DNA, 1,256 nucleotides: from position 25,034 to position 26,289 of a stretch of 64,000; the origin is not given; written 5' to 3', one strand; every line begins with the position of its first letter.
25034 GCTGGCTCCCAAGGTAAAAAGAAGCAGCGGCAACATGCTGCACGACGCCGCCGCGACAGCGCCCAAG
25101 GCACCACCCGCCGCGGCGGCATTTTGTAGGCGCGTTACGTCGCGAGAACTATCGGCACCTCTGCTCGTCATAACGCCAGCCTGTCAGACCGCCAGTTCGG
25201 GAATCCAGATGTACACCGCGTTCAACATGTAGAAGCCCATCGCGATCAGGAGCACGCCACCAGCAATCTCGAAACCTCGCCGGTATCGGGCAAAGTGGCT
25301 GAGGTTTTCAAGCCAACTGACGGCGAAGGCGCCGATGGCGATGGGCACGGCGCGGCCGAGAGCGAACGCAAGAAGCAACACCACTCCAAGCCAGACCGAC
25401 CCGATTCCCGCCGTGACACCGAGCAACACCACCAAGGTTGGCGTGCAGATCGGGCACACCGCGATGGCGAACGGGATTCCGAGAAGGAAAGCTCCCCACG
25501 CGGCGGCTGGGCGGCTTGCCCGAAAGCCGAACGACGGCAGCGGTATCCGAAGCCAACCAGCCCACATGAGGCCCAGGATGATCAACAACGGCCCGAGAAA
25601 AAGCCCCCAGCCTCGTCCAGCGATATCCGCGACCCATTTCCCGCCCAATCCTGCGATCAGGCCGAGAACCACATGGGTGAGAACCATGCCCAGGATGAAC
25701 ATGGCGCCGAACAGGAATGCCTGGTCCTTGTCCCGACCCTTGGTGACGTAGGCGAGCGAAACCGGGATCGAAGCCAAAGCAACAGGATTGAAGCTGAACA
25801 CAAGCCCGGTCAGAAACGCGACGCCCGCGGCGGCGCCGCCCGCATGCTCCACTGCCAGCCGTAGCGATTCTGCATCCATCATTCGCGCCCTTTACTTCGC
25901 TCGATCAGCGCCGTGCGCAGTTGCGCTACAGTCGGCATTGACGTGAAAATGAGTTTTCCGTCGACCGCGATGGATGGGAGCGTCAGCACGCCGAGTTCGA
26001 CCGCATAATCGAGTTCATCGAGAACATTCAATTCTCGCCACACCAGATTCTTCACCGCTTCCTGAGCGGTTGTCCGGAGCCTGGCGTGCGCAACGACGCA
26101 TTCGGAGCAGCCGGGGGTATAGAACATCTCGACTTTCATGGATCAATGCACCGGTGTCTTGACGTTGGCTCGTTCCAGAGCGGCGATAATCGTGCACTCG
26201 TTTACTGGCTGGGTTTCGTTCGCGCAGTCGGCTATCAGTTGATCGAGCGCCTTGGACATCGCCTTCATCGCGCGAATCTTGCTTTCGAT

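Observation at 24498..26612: Unusual five-gene operon: MerR-family regulator, Trx-fold protein, DsbD_2-like membrane protein, MerT-like and MerP-like, each with a rearranged CxxC motif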

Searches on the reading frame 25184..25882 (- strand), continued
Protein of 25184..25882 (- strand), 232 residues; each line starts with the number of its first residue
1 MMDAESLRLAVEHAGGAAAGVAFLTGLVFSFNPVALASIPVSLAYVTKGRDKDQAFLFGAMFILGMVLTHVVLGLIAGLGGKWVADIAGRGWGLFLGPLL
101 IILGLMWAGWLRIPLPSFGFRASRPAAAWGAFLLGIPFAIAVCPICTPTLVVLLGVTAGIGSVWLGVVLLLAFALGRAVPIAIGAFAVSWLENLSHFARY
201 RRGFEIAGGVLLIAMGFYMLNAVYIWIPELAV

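Call 66: fold_search(model_id=the predicted structure, library=pdb)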
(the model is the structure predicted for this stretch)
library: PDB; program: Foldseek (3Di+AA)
matches with E <= 10: 361; with E <= 0.001: 0
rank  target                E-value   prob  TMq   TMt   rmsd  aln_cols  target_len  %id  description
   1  5vkv_MODEL_1_A        1.5e-03  1.00  0.50  0.51   6.7       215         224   28  Solution NMR structure of the membrane electron transporter CcdA (released 2018-01-31)
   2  7z6n_B                5.0e-02  0.54  0.19  0.18  17.1       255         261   16  Crystal structure of Zn2+-transporter BbZIP in a metal-stripped state (released 2022-08-10)
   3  5tsb                  5.0e-02  0.33  0.16  0.17  19.1       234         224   20  Crystal structure of the Zrt-/Irt-like protein from Bordetella bronchiseptica with bound Cd2+ (released 2017-09-20)
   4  4ja3_A                5.5e-02  0.72  0.26  0.17  20.4       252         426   16  Partially occluded inward open conformation of the xylose transporter XylE from E. coli (released 2013-05-01)
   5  5tsa                  5.5e-02  0.33  0.16  0.16  19.4       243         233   19  Crystal structure of the Zrt-/Irt-like protein from Bordetella bronchiseptica with bound Zn2+ (released 2017-09-20)
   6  7z6n_A                1.0e-01  0.38  0.19  0.17  17.8       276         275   18  Crystal structure of Zn2+-transporter BbZIP in a metal-stripped state (released 2022-08-10)
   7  8a1w_E                1.6e-01  0.84  0.32  0.36  10.7       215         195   14  Sodium pumping NADH-quinone oxidoreductase with substrate Q1 (released 2023-06-14)
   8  4ja4_A                1.9e-01  0.44  0.27  0.17  19.6       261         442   15  Inward open conformation of the xylose transporter XylE from E. coli (released 2013-05-01)
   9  6fmt                  2.0e-01  0.38  0.24  0.23  16.3       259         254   17  IMISX-EP of Hg-BacA Soaking SAD (released 2018-09-05)
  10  4ja4_C                2.5e-01  0.38  0.27  0.17  19.6       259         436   15  Inward open conformation of the xylose transporter XylE from E. coli (released 2013-05-01)
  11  4ja4_B                2.5e-01  0.38  0.27  0.17  19.6       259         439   15  Inward open conformation of the xylose transporter XylE from E. coli (released 2013-05-01)
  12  5oon                  2.6e-01  0.20  0.18  0.16  16.2       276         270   15  Structure of Undecaprenyl-Pyrophosphate Phosphatase, BacA (released 2018-03-21)
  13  7aar                  3.3e-01  0.28  0.24  0.14  18.6       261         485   18  sugar/H+ symporter STP10 in inward open conformation (released 2021-08-18)
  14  8z9y_A                3.6e-01  0.47  0.32  0.14   9.3       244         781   16  Cryo-EM Structure of the Arabidopsis thaliana TIC Complex (released 2024-11-27)
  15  4mlb_C                4.7e-01  0.25  0.24  0.17  10.3       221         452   12  Reverse polarity of binding pocket suggests different function of a MOP superfamily transporter from Pyrococcus furios (released 2013-09-25)
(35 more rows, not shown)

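Call 75: search_protein_representatives(protein=window:25184-25882:-)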
Query: 232 residues. Proteins with E-value up to 0.001 (for the whole library): 1902; up to 1e-10: 260; up to 1e-30: 24. The best 150 are listed.
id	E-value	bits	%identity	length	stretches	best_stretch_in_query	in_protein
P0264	1.8e-83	296.1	61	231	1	2-232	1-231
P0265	5.1e-66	239.0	83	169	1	2-137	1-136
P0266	1.6e-63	230.8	50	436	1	5-227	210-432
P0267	1.7e-62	227.4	65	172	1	61-231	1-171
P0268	2.8e-62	226.8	76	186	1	2-144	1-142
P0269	3.2e-58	213.5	61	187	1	2-184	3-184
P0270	2.0e-57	210.8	84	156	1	57-178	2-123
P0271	1.2e-56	208.3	46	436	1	4-231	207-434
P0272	2.7e-49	184.2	59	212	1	3-154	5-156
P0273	4.5e-47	176.9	39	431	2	20-224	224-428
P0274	6.7e-44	166.6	62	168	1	2-133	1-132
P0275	4.2e-43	164.0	53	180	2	2-135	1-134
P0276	7.6e-43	163.1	91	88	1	145-232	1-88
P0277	1.1e-42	162.6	60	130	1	103-231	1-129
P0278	1.1e-42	162.6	62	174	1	37-158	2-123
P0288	1.4e-30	122.9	38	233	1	21-220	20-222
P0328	5.7e-19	85.0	32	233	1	18-219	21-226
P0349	8.0e-17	77.9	38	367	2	14-219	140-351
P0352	1.6e-16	76.9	33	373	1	14-220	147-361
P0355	3.6e-16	75.8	38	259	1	20-221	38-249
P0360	7.4e-16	74.8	32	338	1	2-218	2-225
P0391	1.1e-13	67.7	36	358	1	15-226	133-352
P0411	5.2e-13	65.4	34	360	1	17-222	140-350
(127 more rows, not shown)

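Call 77: search_protein_families(library=pfam, proteins=[P0349, P0352, P0391, P0411, P0360, P0266, P0271, P0288, P0328, P0355], max_evalue=0.001)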
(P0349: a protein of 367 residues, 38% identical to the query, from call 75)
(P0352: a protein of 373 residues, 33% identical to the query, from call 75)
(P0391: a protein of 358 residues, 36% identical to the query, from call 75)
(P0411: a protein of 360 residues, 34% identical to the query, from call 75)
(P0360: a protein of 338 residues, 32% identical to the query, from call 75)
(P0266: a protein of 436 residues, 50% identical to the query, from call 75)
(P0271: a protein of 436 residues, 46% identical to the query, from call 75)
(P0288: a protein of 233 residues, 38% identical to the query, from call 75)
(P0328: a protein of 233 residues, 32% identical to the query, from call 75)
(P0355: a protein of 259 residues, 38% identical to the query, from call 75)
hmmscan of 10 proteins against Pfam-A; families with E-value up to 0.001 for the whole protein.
P0349 (367 aa): 3 families
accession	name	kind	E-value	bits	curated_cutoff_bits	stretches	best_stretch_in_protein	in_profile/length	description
PF02683.22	DsbD_TM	-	2.9e-17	63.1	27.1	1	144-352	4-216/219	Cytochrome C biogenesis protein transmembrane domain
PF00403.32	HMA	-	9.3e-13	48.8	24.8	1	24-81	4-61/62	Heavy-metal-associated domain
PF13386.12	DsbD_2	-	8.4e-09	36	24.9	1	148-342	2-196/199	Cytochrome C biogenesis protein transmembrane region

P0352 (373 aa): 3 families
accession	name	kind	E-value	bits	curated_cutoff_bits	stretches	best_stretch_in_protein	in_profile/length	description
PF02683.22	DsbD_TM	-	1.8e-22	80.1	27.1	1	151-362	4-217/219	Cytochrome C biogenesis protein transmembrane domain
PF00403.32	HMA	-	9.9e-14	51.9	24.8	1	28-88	2-62/62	Heavy-metal-associated domain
PF13386.12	DsbD_2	-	1.1e-10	42.2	24.9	1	156-333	3-179/199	Cytochrome C biogenesis protein transmembrane region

P0391 (358 aa): 3 families
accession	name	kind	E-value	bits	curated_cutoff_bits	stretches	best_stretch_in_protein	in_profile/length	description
PF02683.22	DsbD_TM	-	6.9e-15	55.4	27.1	1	135-348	3-218/219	Cytochrome C biogenesis protein transmembrane domain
PF13386.12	DsbD_2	-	1.6e-10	41.6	24.9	1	140-336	2-192/199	Cytochrome C biogenesis protein transmembrane region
PF00403.32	HMA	-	3.7e-05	24.4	24.8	1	15-44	3-32/62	Heavy-metal-associated domain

P0411 (360 aa): 3 families
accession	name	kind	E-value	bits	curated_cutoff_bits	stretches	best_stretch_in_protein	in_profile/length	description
PF00403.32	HMA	-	1.5e-11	44.9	24.8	1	15-75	2-62/62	Heavy-metal-associated domain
PF02683.22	DsbD_TM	-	4.8e-07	29.7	27.1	1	140-349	3-216/219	Cytochrome C biogenesis protein transmembrane domain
PF13386.12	DsbD_2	-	9.5e-07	29.3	24.9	1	186-345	37-198/199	Cytochrome C biogenesis protein transmembrane region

P0360 (338 aa): 3 families
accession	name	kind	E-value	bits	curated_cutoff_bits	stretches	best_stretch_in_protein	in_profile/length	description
PF02683.22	DsbD_TM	-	3.2e-23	82.6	27.1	1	23-227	6-215/219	Cytochrome C biogenesis protein transmembrane domain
PF00403.32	HMA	-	2.9e-12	47.2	24.8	1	281-337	5-61/62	Heavy-metal-associated domain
PF13386.12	DsbD_2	-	1.5e-11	45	24.9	1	36-224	12-198/199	Cytochrome C biogenesis protein transmembrane region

P0266 (436 aa): 1 family
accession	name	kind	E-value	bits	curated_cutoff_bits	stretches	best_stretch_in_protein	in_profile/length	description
PF02683.22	DsbD_TM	-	5.2e-15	55.8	27.1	1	226-409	7-203/219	Cytochrome C biogenesis protein transmembrane domain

P0271 (436 aa): 1 family
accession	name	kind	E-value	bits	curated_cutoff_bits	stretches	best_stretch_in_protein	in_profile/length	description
PF02683.22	DsbD_TM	-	3.2e-05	23.8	27.1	1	221-424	4-216/219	Cytochrome C biogenesis protein transmembrane domain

P0288 (233 aa): 2 families
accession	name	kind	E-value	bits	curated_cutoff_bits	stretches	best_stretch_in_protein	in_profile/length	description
PF02683.22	DsbD_TM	-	1e-17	64.6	27.1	1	18-193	5-188/219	Cytochrome C biogenesis protein transmembrane domain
PF13386.12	DsbD_2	-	6.2e-14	52.8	24.9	1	22-220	3-199/199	Cytochrome C biogenesis protein transmembrane region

P0328 (233 aa): 2 families
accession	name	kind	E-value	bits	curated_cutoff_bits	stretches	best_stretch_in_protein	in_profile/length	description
PF02683.22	DsbD_TM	-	4.5e-20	72.3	27.1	1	24-203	7-193/219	Cytochrome C biogenesis protein transmembrane domain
PF13386.12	DsbD_2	-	2.8e-11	44.1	24.9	1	43-225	19-199/199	Cytochrome C biogenesis protein transmembrane region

P0355 (259 aa): 2 families
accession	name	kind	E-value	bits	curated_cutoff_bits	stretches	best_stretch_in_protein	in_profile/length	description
PF02683.22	DsbD_TM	-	4.8e-16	59.2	27.1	1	39-243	7-210/219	Cytochrome C biogenesis protein transmembrane domain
PF13386.12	DsbD_2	-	1.8e-08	34.9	24.9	1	42-246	4-199/199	Cytochrome C biogenesis protein transmembrane region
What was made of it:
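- Closest known: CcdA/DsbD transmembrane thiol-disulfide transporters. Different: Relatives are fused to HMA domains (call 77).
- Five of these representatives carry a Pfam-verified HMA domain (call 77).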

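Call 80: search_dna_similar(query=P0349, collection=plasmids, mode=protein, max_rows=30, max_evalue=1e-8)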
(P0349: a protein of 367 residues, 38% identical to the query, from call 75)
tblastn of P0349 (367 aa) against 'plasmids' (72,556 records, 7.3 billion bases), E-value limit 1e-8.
No match.
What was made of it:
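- Tried and rejected: A tblastn search of an HMA::DsbD_TM fusion against plasmids found nothing (call 80).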

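Call 81: find_homologous_proteins(query=P0352, max_evalue=1e-10)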
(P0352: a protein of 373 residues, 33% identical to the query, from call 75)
Query P0352 (373 aa): 76 proteins with E <= 1e-10 among 8000 candidates.
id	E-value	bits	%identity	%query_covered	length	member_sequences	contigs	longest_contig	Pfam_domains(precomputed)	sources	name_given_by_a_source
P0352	1.2e-235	799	100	100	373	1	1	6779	PF00403.33,PF02683.23,PF13386.13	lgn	-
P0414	3.0e-114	400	54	99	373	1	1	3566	PF00403.33,PF02683.23,PF13386.13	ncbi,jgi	-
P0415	2.5e-112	394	56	98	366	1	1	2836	PF00403.33,PF02683.23,PF13386.13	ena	-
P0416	2.9e-110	387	55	94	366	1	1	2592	PF00403.33,PF02683.23,PF13386.13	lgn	-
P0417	4.9e-108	380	51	99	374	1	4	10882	PF00403.33,PF02683.23,PF13386.13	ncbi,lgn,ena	-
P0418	4.9e-104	366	54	92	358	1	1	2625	PF00403.33,PF02683.23,PF13386.13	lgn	-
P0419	3.7e-102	360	49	97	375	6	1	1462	PF00403.33,PF02683.23,PF13386.13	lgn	-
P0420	3.3e-100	354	53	93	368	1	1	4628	PF00403.33,PF02683.23,PF13386.13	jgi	jgi:cytochrome c-type biogenesis protein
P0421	2.2e-99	351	53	92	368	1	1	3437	PF00403.33,PF02683.23,PF13386.13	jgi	jgi:cytochrome c-type biogenesis protein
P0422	5.9e-98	346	52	92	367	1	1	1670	PF00403.33,PF02683.23,PF13386.13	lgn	-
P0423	6.0e-97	343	53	92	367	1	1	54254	PF00403.33,PF02683.23,PF13386.13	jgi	jgi:cytochrome c-type biogenesis protein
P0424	8.0e-97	343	50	95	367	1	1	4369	PF00403.33,PF02683.23,PF13386.13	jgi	jgi:cytochrome c-type biogenesis protein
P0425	2.6e-96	341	52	92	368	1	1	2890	PF00403.33,PF02683.23,PF13386.13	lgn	-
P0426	3.4e-96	341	51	92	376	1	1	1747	PF00403.33,PF02683.23,PF13386.13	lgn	-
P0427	5.6e-95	337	56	84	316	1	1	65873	PF02683.23,PF13386.13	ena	-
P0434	1.3e-88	316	46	96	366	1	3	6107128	PF00403.33,PF02683.23,PF13386.13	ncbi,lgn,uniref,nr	ncbi:cation transporter [Pseudonocardia sp. C8]|uniref:Cytochrome c biogenesis protein CcdA n=1 Tax=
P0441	1.2e-78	283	45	94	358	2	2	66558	PF00403.33,PF02683.23,PF13386.13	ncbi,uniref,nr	ncbi:cytochrome c biogenesis protein CcdA [Pseudonocardia dioxanivorans]|uniref:cytochrome c biogene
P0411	6.0e-65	238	40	92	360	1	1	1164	PF00403.33,PF02683.23,PF13386.13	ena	-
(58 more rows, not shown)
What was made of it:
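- About 65 clusters of HMA::DsbD_TM fusions exist (call 81).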

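Call 82: find_encoding_contigs(protein=P0434, flank=6000, max_places=2)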
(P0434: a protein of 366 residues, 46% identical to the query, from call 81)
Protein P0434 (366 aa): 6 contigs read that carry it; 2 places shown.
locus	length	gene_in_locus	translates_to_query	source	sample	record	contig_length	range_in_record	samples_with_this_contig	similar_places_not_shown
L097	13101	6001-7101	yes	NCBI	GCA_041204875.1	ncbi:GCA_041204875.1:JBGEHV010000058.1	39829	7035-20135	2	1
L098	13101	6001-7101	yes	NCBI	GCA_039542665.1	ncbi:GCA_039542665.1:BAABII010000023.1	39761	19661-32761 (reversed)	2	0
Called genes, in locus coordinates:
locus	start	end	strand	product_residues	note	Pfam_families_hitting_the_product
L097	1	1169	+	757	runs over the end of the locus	PF00403:HMA, PF00122:E1-E2_ATPase, PF00702:Hydrolase, PF08282:Hydrolase_3 (faint)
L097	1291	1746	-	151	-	PF00376:MerR, PF13411:MerR_1, PF09278:MerR-DNA-bind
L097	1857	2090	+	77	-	PF00403:HMA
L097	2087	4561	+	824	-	PF00403:HMA, PF00122:E1-E2_ATPase, PF00702:Hydrolase, PF08282:Hydrolase_3 (faint)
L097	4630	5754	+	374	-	PF01266:DAO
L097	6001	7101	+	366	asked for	PF00403:HMA, PF02683:DsbD_TM, PF13386:DsbD_2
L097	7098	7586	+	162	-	PF00403:HMA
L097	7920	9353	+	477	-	PF07690:MFS_1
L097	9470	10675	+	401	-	PF07690:MFS_1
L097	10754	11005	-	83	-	-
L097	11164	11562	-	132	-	PF04149:DUF397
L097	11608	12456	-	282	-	PF01381:HTH_3 (weak), PF13560:HTH_31, PF19054:DUF5753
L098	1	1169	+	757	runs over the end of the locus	PF00403:HMA, PF00122:E1-E2_ATPase, PF00702:Hydrolase, PF08282:Hydrolase_3 (faint)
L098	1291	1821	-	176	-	PF13411:MerR_1, PF00376:MerR, PF09278:MerR-DNA-bind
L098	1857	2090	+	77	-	PF00403:HMA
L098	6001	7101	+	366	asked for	PF00403:HMA, PF02683:DsbD_TM, PF13386:DsbD_2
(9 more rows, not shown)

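Call 83: find_encoding_contigs(protein=P0423, flank=6000, max_places=2)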
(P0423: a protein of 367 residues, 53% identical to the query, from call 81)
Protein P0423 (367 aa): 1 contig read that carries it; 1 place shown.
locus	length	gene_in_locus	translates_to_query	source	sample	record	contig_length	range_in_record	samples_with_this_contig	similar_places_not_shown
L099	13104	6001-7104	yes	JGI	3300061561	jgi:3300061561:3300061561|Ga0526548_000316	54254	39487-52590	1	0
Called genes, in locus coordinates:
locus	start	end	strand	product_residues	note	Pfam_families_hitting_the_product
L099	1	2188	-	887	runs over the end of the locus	PF00403:HMA, PF00122:E1-E2_ATPase, PF00702:Hydrolase, PF00403:HMA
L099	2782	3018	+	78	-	PF00403:HMA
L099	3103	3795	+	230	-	PF24298:DUF7482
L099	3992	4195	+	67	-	PF00581:Rhodanese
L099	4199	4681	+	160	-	PF00571:CBS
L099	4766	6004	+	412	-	PF00083:Sugar_tr, PF07690:MFS_1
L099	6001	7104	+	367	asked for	PF00403:HMA, PF02683:DsbD_TM, PF13386:DsbD_2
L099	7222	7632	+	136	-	PF00403:HMA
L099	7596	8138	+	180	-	PF00582:Usp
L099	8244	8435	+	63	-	PF02627:CMD (weak)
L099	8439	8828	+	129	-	-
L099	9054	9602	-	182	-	PF01323:DSBA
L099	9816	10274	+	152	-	-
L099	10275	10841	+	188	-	-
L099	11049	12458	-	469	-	PF07992:Pyr_redox_2, PF12831:FAD_oxidored (weak), PF13450:NAD_binding_8 (faint), PF13738:Pyr_redox_3, PF00070:Pyr_redox, PF02852:Pyr_redox_dim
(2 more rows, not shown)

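Call 84: find_encoding_contigs(protein=P0441, flank=6000, max_places=2)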
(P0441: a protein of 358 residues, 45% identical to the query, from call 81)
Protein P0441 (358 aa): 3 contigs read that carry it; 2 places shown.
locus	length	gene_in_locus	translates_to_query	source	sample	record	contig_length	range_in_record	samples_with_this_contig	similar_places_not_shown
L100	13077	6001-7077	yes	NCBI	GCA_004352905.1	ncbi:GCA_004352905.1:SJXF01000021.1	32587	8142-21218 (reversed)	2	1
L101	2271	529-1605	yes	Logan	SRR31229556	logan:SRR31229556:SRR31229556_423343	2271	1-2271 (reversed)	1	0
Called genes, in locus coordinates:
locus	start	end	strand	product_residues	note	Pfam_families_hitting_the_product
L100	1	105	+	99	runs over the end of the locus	-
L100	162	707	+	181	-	-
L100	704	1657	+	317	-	-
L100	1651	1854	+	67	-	PF00581:Rhodanese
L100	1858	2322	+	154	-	PF00571:CBS (faint)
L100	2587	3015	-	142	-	PF00376:MerR, PF13411:MerR_1, PF09278:MerR-DNA-bind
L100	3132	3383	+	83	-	PF00403:HMA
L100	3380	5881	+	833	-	PF00403:HMA, PF00122:E1-E2_ATPase, PF00702:Hydrolase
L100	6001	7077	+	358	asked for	PF00403:HMA, PF02683:DsbD_TM, PF13386:DsbD_2 (weak)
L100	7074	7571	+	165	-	PF00403:HMA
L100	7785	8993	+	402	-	PF07690:MFS_1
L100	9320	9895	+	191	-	PF00239:Resolvase, PF02796:HTH_7 (faint), PF13384:HTH_23 (faint)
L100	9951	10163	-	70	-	-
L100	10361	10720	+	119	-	PF00392:GntR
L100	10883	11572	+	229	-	-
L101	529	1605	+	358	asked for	PF00403:HMA, PF02683:DsbD_TM, PF13386:DsbD_2 (weak)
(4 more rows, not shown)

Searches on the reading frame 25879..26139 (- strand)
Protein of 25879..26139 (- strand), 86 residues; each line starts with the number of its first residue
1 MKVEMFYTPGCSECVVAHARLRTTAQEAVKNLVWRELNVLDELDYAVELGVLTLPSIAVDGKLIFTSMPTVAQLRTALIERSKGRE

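Call 3: search_protein_families(library=pfam, proteins=[window:25879-26139:-], max_evalue=0.01)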
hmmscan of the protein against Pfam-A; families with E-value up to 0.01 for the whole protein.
window:25879-26139:- (86 aa): 3 families
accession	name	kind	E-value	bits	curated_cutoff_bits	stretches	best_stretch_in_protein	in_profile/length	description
PF13192.12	Thioredoxin_3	-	2.3e-07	31.2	24.8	1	1-76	1-73/76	Thioredoxin domain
PF00462.30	Glutaredoxin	-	0.0045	17.6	22.9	0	3-64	1-60/60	Glutaredoxin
PF00085.26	Thioredoxin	-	0.0076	16.7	23.5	1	6-59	25-78/103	Thioredoxin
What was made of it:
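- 25879..26139 (-): Trx: 86-aa cytoplasmic minimal thioredoxin-fold protein, CSEC at residues 11-14, no signal peptide. Proposed cytoplasmic metal-binding partner of CcdA*. Pfam Thioredoxin_3, 31.2 bits (call 3).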

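Call 4: search_protein_families(library=ncbifam, proteins=[window:25879-26139:-], max_evalue=0.01)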
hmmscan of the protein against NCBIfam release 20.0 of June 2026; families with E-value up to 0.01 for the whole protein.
window:25879-26139:- (86 aa): 6 families
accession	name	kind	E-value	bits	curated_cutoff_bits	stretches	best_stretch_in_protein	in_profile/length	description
TIGR00411.1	redox_disulf_1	equivalog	2.5e-09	37.1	92.75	1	2-78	2-78/82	MJ0307 family thioredoxin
TIGR00412.2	redox_disulf_2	subfamily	2.5e-06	27.8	62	1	7-77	5-73/75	MTH895/ArsE family thioredoxin-like protein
NF047660.1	HUIPC_Trx_selen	equivalog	0.00042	20.4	105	1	52-78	61-87/91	HUIPC motif thioredoxin-like (seleno)protein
NF049942.1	DF_fam_seleno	subfamily_domain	0.0037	17.2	70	1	3-64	1-61/96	DF family (seleno)protein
TIGR01068.1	thioredoxin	equivalog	0.006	16.7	96.8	1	6-59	21-74/101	thioredoxin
NF047697.1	ThioredTrxAClost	equivalog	0.0082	16.3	140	0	6-59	24-77/105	thioredoxin TrxA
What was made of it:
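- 25879..26139 (-): Below the cutoffs of the MJ0307 and MTH895/ArsE models (call 4).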
